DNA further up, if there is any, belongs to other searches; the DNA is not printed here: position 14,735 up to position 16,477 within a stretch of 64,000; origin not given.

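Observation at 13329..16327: Four-gene operon coupling three uncharacterised envelope proteins (ANK/beta-barrel fusion, small lipoprotein, beta-rich lipoprotein) to the essential tRNA enzyme tilS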

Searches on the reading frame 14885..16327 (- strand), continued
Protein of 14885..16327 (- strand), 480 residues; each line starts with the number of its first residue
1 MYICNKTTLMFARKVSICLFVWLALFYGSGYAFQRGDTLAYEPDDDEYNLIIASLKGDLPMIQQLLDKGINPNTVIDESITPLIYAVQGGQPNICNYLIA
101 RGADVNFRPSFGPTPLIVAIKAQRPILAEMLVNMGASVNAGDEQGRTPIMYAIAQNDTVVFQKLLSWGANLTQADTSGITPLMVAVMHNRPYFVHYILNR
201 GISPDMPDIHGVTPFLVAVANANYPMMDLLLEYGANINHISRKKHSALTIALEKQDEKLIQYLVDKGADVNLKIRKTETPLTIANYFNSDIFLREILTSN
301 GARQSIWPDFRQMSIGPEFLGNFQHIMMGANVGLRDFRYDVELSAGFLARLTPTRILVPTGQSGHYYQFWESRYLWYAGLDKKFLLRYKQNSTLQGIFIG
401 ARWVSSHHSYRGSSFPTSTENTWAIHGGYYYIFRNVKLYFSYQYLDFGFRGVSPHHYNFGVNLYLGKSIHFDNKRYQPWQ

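Call 32: predict_structure(alignment_id=A2)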
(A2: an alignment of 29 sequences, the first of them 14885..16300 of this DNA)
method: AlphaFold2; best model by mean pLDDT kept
length: 471 residues; sequences in the alignment: 29
mean_pLDDT: 88.2   pTM: 0.77
mean pLDDT of the five models: 88.2, 88.2, 88.1, 87.7, 87.1
residues with pLDDT >= 90: 276; 70-90: 166; 50-70: 19; < 50: 10
segments of 3 or more residues with pLDDT < 50: 19-28
pLDDT, mean of each block of 10 residues (from residue 1): 74 61 41 83 87 90 77 88 91 90 89 91 94 93 95 96 95 96 97 95 96 96 97 93 91 96 86 84 88 83 90 92 89 94 89 86 94 88 84 94 81 94 91 90 89 83 84 54
secondary structure, 60 per line:
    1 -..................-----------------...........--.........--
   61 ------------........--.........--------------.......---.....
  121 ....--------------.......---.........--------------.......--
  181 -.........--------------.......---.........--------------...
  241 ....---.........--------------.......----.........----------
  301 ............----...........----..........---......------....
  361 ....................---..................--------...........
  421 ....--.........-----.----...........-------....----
elements in order: H2-19 H37-47 H50-58 H73-80 H83-91 H106-112 H116-124 H139-145 H149-157 H172-178 H182-190 H205-211 H215-223 H238-244 H248-256 H271-277 H282-290 E301-312 E317-327 E332-341 E345-350 E357-380 E384-401 E410-424 E427-435 E446-456 H464-467
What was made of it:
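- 16232..16300 (-): Signal peptide of A (aa 1-23, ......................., signal-peptidase-I type). The model has a helix at 2-19 followed by a low-confidence linker (call 32).
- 15431..16192 (-): Eight ankyrin repeats (aa 37-290), predicted to be periplasmic. The model has eight helix pairs with 33-residue spacing (call 32).
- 14888..15409 (-): C-terminal barrel domain of A (aa 298-471). Strands: 301-312, 317-327, 332-350, 357-380, 384-401, 410-424, 427-435 and 446-456. DSSP of the model (call 32).
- On Ankyrin repeat proteins (Pfam PF12796/PF00023): The model has eight helix pairs (call 32).
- On 8-stranded outer-membrane beta-barrels (OmpA/OmpX/OmpW-like; Pfam OMP_b-brl etc.): DSSP gives 9 elements, which merge into 8 strands, with short turns on the side of the termini (call 32).
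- On Type V autotransporters: The domain is ~170 aa with 8 strand elements and no linker helix (call 32).
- Closest known: Type Va autotransporters. Different: A's barrel has 8 strand elements in ~170 aa and no such linker (call 32).
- The barrel: model pLDDT 88, with 8 strand elements and 2-4-residue turns on the side of the termini (call 32). The barrel domain is only ~170 aa with 8 strand elements, and no helical linker precedes it (call 32). The domain has 8 strands in ~170 aa with a short C-terminal helix (call 32), which is also the size of a lipocalin.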

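Call 39: fold_search(model_id=the predicted structure, library=pdb)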
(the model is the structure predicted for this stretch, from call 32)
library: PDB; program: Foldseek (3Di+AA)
matches with E <= 10: 1469; with E <= 0.001: 817
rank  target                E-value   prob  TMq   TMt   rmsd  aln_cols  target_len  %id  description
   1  5ma9_C                1.6e-17  1.00  0.46  0.70   3.9       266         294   28  GFP-binding DARPin fusion gc_R11 (released 2017-11-08)
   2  5ma9_E                2.2e-17  1.00  0.46  0.70   3.8       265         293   29  GFP-binding DARPin fusion gc_R11 (released 2017-11-08)
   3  5ma5_A                2.6e-17  1.00  0.46  0.69   4.0       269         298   28  GFP-binding DARPin fusion gc_K11 (released 2017-11-08)
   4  5ma3_A                4.8e-17  1.00  0.46  0.68   3.9       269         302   28  GFP-binding DARPin fusion gc_R11 (released 2017-11-08)
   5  5ma9_A                1.0e-16  1.00  0.46  0.69   4.0       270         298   28  GFP-binding DARPin fusion gc_R11 (released 2017-11-08)
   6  5leb                  1.2e-16  1.00  0.30  0.30  12.1       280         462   27  Crystal structure of DARPin-DARPin rigid fusion, variant DDD_D12_06_D12_06_D12 (released 2017-08-02)
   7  5ma5_C                1.4e-16  1.00  0.46  0.70   4.1       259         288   29  GFP-binding DARPin fusion gc_K11 (released 2017-11-08)
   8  5mak_A                2.3e-16  1.00  0.46  0.72   3.9       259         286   29  GFP-binding DARPin fusion gc_R7 (released 2017-11-08)
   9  5le4                  2.9e-16  1.00  0.32  0.48  10.2       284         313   26  Crystal structure of DARPin-DARPin rigid fusion, variant DD_D12_11_D12 (released 2017-08-02)
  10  6f5e_A                2.9e-16  1.00  0.29  0.42  13.1       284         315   27  Crystal structure of DARPin-DARPin rigid fusion, variant DD_D12_10_47 in complex JNK1a1 and JIP1 peptide (released 2017-12-13)
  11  5ma4_A                3.1e-16  1.00  0.46  0.70   3.9       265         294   29  GFP-binding DARPin fusion gc_K7 (released 2017-11-08)
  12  6mol_A                4.4e-16  1.00  0.47  0.49   3.5       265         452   30  Monoextended DARPin M_R12 complex with EpoR (released 2019-06-05)
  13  5y4d                  4.9e-16  1.00  0.29  0.23  13.8       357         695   21  Crystal Structure of AnkB Ankyrin Repeats in Complex with AnkR/AnkB Chimeric Autoinhibition Segment (released 2017-09-13)
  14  5le3_A                7.4e-16  1.00  0.32  0.49  12.9       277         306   27  Crystal structure of DARPin-DARPin rigid fusion, variant DD_D12_09_D12 (released 2017-08-02)
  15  5le7_B                8.7e-16  1.00  0.29  0.42  13.1       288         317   26  Crystal structure of DARPin-DARPin rigid fusion, variant DD_D12_13_D12 (released 2017-08-02)
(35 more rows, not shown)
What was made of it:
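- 15431..16192 (-): Foldseek matches DARPins and ankyrin at E 1e-17 (call 39).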

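Call 52: find_encoding_contigs(protein=P0041, flank=5000, max_places=1)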
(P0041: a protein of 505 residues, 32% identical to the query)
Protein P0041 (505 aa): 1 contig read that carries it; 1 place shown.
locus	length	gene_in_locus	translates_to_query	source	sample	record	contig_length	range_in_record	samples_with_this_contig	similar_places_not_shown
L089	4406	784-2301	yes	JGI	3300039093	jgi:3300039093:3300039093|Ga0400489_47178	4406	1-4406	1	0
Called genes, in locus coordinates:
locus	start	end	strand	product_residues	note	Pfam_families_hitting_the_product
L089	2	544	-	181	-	?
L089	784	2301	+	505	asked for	PF12796:Ank_2, PF13637:Ank_4, PF00023:Ank, PF12796:Ank_2, PF12796:Ank_2, PF13637:Ank_4, PF13857:Ank_5, PF12796:Ank_2, +8 more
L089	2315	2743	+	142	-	-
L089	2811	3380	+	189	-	PF04542:Sigma70_r2 (faint)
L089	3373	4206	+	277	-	PF13174:TPR_6 (faint)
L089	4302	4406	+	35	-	?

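Call 53: find_encoding_contigs(protein=P0044, flank=5000, max_places=1)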
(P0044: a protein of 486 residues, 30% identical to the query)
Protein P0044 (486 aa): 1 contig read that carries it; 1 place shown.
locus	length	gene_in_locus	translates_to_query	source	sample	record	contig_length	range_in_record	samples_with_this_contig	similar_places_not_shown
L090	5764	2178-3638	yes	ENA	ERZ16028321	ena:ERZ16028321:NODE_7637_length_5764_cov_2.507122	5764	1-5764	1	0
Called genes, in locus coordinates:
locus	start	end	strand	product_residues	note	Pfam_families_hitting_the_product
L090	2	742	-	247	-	?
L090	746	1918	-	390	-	PF04015:DUF362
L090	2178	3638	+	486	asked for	PF12796:Ank_2, PF00023:Ank (weak), PF13637:Ank_4, PF13857:Ank_5, PF12796:Ank_2, PF13637:Ank_4 (weak), PF00023:Ank (weak), PF12796:Ank_2, +4 more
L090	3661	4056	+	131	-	-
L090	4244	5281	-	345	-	PF19867:DUF6340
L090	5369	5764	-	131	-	?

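Call 54: find_encoding_contigs(protein=P0045, flank=5000, max_places=1)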
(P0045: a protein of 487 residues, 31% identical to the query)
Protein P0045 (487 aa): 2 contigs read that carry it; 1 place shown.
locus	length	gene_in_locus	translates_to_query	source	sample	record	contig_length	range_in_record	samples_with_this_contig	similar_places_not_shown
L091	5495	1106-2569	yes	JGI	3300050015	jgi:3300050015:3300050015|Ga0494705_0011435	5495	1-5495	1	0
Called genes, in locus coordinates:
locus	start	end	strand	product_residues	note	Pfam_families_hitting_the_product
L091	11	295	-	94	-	PF00270:DEAD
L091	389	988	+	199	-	-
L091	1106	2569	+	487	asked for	PF12796:Ank_2, PF13857:Ank_5, PF00023:Ank, PF13637:Ank_4, PF12796:Ank_2, PF13637:Ank_4, PF00023:Ank, PF13857:Ank_5, +10 more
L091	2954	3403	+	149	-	-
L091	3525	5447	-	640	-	PF07697:7TMR-HDED, PF07698:7TM-7TMR_HD, PF01966:HD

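Call 61: find_encoding_contigs(protein=P0030, flank=6000, max_places=2)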
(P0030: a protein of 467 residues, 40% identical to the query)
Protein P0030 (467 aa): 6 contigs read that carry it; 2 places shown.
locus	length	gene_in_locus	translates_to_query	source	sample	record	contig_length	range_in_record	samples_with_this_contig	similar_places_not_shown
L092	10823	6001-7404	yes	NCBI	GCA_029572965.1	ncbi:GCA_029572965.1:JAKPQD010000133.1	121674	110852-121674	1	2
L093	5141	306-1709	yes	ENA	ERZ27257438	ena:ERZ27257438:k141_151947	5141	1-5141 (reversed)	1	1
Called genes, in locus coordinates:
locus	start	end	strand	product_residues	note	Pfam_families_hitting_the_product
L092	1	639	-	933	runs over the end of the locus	PF00005:ABC_tran (faint), PF02463:SMC_N (faint), PF13191:AAA_16 (faint), PF13555:AAA_29 (faint), PF20703:nSTAND1 (faint), PF13304:AAA_21 (faint), PF17760:UvrA_inter, PF17755:UvrA_DNA-bind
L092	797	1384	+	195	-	PF04542:Sigma70_r2, PF04545:Sigma70_r4 (weak), PF08281:Sigma70_r4_2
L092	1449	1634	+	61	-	-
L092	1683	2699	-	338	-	PF18962:Por_Secre_tail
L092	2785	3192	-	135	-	PF00072:Response_reg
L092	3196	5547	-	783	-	PF08448:PAS_4 (faint), PF13188:PAS_8 (faint), PF13426:PAS_9, PF08447:PAS_3, PF00989:PAS (weak), PF13426:PAS_9 (weak)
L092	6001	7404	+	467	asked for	PF12796:Ank_2 (weak), PF24521:Ank_KRIT1 (weak), PF00023:Ank (faint), PF13637:Ank_4, PF13637:Ank_4 (weak), PF12796:Ank_2, PF13857:Ank_5 (weak), PF13637:Ank_4 (weak), +2 more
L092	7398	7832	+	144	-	-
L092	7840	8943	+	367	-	-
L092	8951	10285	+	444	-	PF01171:ATP_bind_3, PF28558:TilS_SCL, PF11734:TilS_C (weak)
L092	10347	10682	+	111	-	PF11042:DUF2750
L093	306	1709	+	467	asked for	PF12796:Ank_2 (weak), PF24521:Ank_KRIT1 (weak), PF00023:Ank (faint), PF13637:Ank_4, PF13637:Ank_4 (weak), PF12796:Ank_2, PF13857:Ank_5 (weak), PF13637:Ank_4 (weak), +2 more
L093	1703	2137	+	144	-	-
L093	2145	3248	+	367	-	-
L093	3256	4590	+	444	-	PF01171:ATP_bind_3, PF28558:TilS_SCL, PF11734:TilS_C (weak)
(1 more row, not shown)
